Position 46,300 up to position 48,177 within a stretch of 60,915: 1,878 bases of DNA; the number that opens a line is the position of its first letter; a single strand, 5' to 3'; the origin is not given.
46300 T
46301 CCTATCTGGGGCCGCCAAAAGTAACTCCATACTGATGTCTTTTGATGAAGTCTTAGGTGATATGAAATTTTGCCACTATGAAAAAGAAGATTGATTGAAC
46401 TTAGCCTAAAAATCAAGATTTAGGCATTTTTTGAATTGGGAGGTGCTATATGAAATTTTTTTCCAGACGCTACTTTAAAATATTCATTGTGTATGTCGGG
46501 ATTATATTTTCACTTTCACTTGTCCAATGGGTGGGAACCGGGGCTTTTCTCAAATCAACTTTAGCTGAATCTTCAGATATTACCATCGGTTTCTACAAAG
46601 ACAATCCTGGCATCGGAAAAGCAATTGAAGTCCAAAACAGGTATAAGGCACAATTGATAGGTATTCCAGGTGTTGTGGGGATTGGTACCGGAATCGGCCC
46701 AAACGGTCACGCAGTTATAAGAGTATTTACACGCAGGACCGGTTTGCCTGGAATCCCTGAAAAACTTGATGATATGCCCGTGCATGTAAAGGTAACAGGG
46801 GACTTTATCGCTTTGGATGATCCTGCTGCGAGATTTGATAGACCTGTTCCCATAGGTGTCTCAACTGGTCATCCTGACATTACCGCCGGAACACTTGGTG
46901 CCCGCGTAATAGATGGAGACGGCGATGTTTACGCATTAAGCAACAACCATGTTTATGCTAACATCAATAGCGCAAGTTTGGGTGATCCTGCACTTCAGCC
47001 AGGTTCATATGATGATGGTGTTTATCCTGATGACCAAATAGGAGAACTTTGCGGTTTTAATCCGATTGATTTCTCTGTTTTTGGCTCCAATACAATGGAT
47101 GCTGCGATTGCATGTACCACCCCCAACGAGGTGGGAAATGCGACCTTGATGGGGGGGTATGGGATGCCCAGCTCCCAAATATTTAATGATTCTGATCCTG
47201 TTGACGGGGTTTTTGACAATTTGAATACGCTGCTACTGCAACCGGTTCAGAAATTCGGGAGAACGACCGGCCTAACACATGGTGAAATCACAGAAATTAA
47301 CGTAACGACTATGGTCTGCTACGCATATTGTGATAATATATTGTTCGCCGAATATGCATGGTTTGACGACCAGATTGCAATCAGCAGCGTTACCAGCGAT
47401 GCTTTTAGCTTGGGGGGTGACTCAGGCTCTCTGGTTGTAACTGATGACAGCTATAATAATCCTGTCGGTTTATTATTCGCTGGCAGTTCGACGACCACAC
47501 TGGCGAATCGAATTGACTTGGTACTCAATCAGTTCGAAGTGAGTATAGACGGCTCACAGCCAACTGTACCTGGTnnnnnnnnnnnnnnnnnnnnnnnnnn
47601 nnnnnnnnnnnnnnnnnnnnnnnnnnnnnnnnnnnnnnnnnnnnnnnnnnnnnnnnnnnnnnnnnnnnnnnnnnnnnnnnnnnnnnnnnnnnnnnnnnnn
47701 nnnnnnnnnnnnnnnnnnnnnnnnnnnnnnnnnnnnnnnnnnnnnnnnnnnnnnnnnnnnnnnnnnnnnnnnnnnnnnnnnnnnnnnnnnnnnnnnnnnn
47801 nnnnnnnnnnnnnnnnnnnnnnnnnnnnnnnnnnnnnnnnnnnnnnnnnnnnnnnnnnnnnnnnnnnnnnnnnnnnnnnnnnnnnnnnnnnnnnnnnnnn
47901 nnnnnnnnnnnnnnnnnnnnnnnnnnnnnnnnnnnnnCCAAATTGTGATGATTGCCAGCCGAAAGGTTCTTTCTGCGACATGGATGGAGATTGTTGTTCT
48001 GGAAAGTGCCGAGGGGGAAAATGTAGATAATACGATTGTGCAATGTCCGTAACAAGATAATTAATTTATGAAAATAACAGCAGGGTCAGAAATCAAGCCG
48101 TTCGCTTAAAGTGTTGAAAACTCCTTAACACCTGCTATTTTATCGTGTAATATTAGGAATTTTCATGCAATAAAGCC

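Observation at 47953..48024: C-terminal 24 residues have the inhibitor-cystine-knot (C-C-CC-C-C) framework of omega-conotoxins and spider toxins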

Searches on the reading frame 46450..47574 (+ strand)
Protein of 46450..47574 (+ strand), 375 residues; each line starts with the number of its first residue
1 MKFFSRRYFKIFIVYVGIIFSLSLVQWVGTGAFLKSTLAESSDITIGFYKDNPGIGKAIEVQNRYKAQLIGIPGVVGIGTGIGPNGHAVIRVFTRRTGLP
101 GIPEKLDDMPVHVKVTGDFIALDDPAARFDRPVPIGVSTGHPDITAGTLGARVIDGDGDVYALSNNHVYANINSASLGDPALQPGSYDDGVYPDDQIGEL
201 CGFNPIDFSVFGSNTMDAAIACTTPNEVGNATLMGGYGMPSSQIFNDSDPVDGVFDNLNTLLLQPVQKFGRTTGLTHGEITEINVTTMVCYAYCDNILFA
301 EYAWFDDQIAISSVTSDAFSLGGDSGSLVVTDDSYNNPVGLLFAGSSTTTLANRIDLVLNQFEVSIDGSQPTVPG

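Call 43: search_solved_structures(query=window:46450-47574:+, max_evalue=1, show_alignments=2)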
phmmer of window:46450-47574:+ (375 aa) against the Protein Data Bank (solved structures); distinct sequences matched with E-value up to 1: 0.

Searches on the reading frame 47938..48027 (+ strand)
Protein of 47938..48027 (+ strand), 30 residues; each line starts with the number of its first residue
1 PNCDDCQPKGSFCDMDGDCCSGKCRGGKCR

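Call 25: search_protein_representatives(alignment_id=A1)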
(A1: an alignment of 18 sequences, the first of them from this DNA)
Query: 18 sequences, 30 profile positions. Proteins with E-value up to 0.001 (for the whole library): 466; up to 1e-10: 72; up to 1e-30: 0. The best 150 are listed.
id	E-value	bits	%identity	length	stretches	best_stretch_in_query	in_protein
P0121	3.0e-30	120.1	-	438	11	4-24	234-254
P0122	1.7e-26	108.1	-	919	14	6-25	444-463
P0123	2.7e-26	107.4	-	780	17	2-24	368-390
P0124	5.2e-21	90.5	-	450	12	4-24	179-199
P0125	1.3e-20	89.2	-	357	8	1-29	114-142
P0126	5.0e-20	87.4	-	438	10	5-24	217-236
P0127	5.0e-20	87.4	-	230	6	4-30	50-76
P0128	1.4e-19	85.9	-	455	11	5-26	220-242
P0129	2.2e-19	85.3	-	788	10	2-29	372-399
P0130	4.4e-19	84.3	-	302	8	1-29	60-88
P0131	5.2e-18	80.9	-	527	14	4-24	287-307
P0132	8.8e-18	80.2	-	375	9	4-24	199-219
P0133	1.5e-17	79.5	-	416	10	3-25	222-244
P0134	2.1e-17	79.0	-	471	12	4-24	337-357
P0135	3.2e-17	78.4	-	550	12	4-25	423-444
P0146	2.9e-15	72.2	-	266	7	3-29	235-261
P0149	9.8e-15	70.4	-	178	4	3-29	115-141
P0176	1.7e-11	60.1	-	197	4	3-29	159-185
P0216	2.3e-09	53.3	-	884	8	1-30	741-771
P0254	3.7e-08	49.4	-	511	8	2-30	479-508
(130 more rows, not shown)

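Call 27: search_protein_families(library=pfam, proteins=[P0125, P0130, P0146, P0149, P0176, P0216, P0254, P0122, P0121, P0127], max_evalue=0.1)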
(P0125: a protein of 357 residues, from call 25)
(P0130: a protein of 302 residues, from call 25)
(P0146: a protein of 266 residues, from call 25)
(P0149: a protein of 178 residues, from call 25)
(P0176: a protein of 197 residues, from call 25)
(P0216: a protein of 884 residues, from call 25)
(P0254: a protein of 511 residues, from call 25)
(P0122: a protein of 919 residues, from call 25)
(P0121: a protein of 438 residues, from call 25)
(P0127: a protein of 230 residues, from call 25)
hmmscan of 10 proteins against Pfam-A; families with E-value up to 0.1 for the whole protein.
P0125 (357 aa): 3 families
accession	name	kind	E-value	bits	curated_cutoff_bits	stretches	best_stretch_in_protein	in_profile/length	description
PF17557.7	Conotoxin_I2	-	1.6e-08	34.9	27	1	298-323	1-26/38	I2-superfamily conotoxins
PF02950.22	Conotoxin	-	0.00026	22.3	25.1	1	73-114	33-74/75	Conotoxin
PF08116.16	Toxin_29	-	0.00088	19.7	25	1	181-200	3-22/31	PhTx neurotoxin family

P0130 (302 aa): 2 families
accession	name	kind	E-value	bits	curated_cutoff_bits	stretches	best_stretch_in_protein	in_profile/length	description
PF17557.7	Conotoxin_I2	-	6e-07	29.9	27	2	244-268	1-25/38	I2-superfamily conotoxins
PF08116.16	Toxin_29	-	0.0034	17.8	25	1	36-54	3-21/31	PhTx neurotoxin family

P0146 (266 aa): 3 families
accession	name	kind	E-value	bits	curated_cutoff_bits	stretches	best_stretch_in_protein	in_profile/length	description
PF17557.7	Conotoxin_I2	-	3.6e-12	46.6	27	4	179-212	1-32/38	I2-superfamily conotoxins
PF08088.17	Toxin_19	-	0.0014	19.1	23.2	1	82-106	4-27/40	Conotoxin I-superfamily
PF08116.16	Toxin_29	-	0.0059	17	25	1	207-227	2-22/31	PhTx neurotoxin family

P0149 (178 aa): 6 families
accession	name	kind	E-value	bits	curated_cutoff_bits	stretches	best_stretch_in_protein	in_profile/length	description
PF17557.7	Conotoxin_I2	-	1.1e-12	48.2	27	4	77-103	1-27/38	I2-superfamily conotoxins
PF11703.13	UPF0506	-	2e-09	38.1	23.2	3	139-163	30-54/59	UPF0506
PF04706.18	Dickkopf_N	-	3.7e-05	24.4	25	1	140-165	22-48/51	Dickkopf N-terminal cysteine-rich region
PF02950.22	Conotoxin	-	0.0019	19.5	25.1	0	48-74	47-74/75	Conotoxin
PF08116.16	Toxin_29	-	0.0028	18.1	25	1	144-163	3-22/31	PhTx neurotoxin family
PF08088.17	Toxin_19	-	0.019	15.5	23.2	0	76-101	4-28/40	Conotoxin I-superfamily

P0176 (197 aa): 6 families
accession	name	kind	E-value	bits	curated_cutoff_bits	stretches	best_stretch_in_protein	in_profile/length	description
PF17557.7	Conotoxin_I2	-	1.8e-11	44.4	27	2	107-137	1-31/38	I2-superfamily conotoxins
PF08088.17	Toxin_19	-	4.8e-05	23.8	23.2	1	104-131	2-28/40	Conotoxin I-superfamily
PF02950.22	Conotoxin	-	7e-05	24.1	25.1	1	78-102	49-74/75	Conotoxin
PF08087.16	Toxin_18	-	0.0092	16.4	24.3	1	78-97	2-21/31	Conotoxin O-superfamily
PF06357.16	Omega-toxin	-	0.012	15.9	22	1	106-126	3-23/37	Omega-atracotoxin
PF11703.13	UPF0506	-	0.06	14.2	23.2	1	78-102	34-58/59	UPF0506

P0216 (884 aa): 5 families
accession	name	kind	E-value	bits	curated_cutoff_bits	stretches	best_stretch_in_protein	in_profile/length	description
PF17557.7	Conotoxin_I2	-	3e-10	40.5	27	4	746-778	1-32/38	I2-superfamily conotoxins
PF04706.18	Dickkopf_N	-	0.00087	20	25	0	716-742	25-51/51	Dickkopf N-terminal cysteine-rich region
PF08116.16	Toxin_29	-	0.0049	17.3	25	1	857-877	2-22/31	PhTx neurotoxin family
PF08093.16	Toxin_23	-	0.0055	17.3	22.2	0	746-770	2-27/30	Magi 5 toxic peptide family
PF08088.17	Toxin_19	-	0.015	15.9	23.2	1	828-855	3-29/40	Conotoxin I-superfamily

P0254 (511 aa): 0 families

P0122 (919 aa): 3 families
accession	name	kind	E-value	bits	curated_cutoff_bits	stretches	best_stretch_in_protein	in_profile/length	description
PF17557.7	Conotoxin_I2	-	1.3e-07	32.1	27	1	356-381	1-26/38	I2-superfamily conotoxins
PF02412.23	TSP_3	-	0.00011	22.2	25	5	161-179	15-33/36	Thrombospondin type 3 repeat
PF03157.18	Glutenin_hmw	-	0.066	12.1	50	1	101-153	433-622/786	High molecular weight glutenin subunit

P0121 (438 aa): 3 families
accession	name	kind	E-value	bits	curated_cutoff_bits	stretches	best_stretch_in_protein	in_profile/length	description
PF11703.13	UPF0506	-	2e-05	25.3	23.2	2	75-95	34-54/59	UPF0506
PF06357.16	Omega-toxin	-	0.00026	21.1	22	1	376-397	2-23/37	Omega-atracotoxin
PF08087.16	Toxin_18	-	0.0074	16.7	24.3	2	377-399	2-24/31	Conotoxin O-superfamily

P0127 (230 aa): 4 families
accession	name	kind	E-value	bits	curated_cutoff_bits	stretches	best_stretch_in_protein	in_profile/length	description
PF11703.13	UPF0506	-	7.3e-09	36.3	23.2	1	8-45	20-58/59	UPF0506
PF17557.7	Conotoxin_I2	-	1.7e-06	28.5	27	1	22-47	1-26/38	I2-superfamily conotoxins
PF02950.22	Conotoxin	-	0.0006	21.2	25.1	0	104-136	41-74/75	Conotoxin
PF09461.15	PcF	-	0.05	14.4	25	1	102-132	13-43/45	Phytotoxin PcF protein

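Call 28: search_protein_families(library=ncbifam, proteins=[P0125, P0130, P0146, P0149, P0176, P0216, P0254, P0122, P0121, P0127], max_evalue=0.1)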
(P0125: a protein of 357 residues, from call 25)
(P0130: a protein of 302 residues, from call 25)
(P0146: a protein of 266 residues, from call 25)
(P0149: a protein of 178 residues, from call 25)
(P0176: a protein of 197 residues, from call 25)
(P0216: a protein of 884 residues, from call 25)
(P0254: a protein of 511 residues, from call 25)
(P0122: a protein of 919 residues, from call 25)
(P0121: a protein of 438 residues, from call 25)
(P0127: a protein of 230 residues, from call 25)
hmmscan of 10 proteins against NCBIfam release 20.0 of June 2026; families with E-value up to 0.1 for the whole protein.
P0125 (357 aa): 0 families

P0130 (302 aa): 0 families

P0146 (266 aa): 0 families

P0149 (178 aa): 1 family
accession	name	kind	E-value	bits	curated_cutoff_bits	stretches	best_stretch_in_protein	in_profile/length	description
TIGR01409.1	TAT_signal_seq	domain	0.071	13.5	16.7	0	17-38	1-20/29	twin-arginine translocation signal domain-containing protein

P0176 (197 aa): 0 families

P0216 (884 aa): 1 family
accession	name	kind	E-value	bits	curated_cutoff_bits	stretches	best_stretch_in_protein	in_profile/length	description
TIGR02800.1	propeller_TolB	equivalog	0.00012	21.2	343.15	1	453-558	323-409/418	Tol-Pal system beta propeller repeat protein TolB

P0254 (511 aa): 0 families

P0122 (919 aa): 1 family
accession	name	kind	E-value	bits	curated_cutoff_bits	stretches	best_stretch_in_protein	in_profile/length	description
NF045500.1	Omp28_seleno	equivalog_domain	3e-06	26.8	200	3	160-198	273-312/377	Omp28-related selenoprotein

P0121 (438 aa): 0 families

P0127 (230 aa): 0 families

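Call 29: list_cluster_members(proteins=[P0125, P0130, P0146, P0149, P0176, P0216, P0254, P0122, P0121, P0127])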
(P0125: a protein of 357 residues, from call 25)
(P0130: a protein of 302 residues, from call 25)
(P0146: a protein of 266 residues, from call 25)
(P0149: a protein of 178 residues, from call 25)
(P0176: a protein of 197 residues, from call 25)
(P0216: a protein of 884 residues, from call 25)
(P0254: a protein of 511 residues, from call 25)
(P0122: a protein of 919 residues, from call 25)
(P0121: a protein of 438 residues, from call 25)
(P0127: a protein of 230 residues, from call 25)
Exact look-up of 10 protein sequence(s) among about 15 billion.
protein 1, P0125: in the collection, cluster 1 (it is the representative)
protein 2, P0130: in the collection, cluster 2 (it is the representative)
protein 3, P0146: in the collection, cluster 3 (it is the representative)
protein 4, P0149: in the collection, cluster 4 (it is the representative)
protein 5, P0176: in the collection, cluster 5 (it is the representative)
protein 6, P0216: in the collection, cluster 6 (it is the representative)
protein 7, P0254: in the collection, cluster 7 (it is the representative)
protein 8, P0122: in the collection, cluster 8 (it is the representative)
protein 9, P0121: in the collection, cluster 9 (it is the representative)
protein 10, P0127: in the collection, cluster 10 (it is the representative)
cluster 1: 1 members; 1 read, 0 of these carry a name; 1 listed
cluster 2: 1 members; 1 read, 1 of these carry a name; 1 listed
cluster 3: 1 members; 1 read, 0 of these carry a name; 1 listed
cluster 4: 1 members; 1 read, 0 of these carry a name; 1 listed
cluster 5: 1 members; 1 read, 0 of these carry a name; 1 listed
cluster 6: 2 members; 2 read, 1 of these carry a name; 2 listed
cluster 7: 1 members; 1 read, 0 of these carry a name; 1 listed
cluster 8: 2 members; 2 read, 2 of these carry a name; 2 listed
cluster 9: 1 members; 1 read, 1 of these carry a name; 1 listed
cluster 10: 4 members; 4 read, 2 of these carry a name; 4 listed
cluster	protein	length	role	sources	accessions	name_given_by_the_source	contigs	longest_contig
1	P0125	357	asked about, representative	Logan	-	-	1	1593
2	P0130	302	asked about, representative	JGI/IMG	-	hypothetical protein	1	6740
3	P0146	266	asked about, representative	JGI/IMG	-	-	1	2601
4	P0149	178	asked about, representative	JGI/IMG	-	-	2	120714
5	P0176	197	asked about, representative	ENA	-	-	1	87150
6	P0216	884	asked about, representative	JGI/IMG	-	-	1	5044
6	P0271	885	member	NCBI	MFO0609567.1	MAG: hypothetical protein U0324_40765 [Polyangiales bacterium]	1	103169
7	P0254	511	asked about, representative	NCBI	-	-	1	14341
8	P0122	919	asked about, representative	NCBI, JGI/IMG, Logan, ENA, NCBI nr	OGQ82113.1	MAG: hypothetical protein A2289_02400 [Deltaproteobacteria bacterium RIFOXYA12_FULL_58_15]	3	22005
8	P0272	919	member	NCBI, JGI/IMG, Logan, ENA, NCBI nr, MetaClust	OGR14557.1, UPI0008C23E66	MAG: hypothetical protein A2341_04840 [Deltaproteobacteria bacterium RIFOXYB12_FULL_58_9] | status=active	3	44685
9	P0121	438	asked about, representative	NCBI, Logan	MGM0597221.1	MAG: hypothetical protein ACQES9_09300 [Myxococcota bacterium]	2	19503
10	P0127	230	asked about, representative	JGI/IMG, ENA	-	-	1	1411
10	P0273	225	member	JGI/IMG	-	hypothetical protein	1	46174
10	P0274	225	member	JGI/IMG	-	hypothetical protein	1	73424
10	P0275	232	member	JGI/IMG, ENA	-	-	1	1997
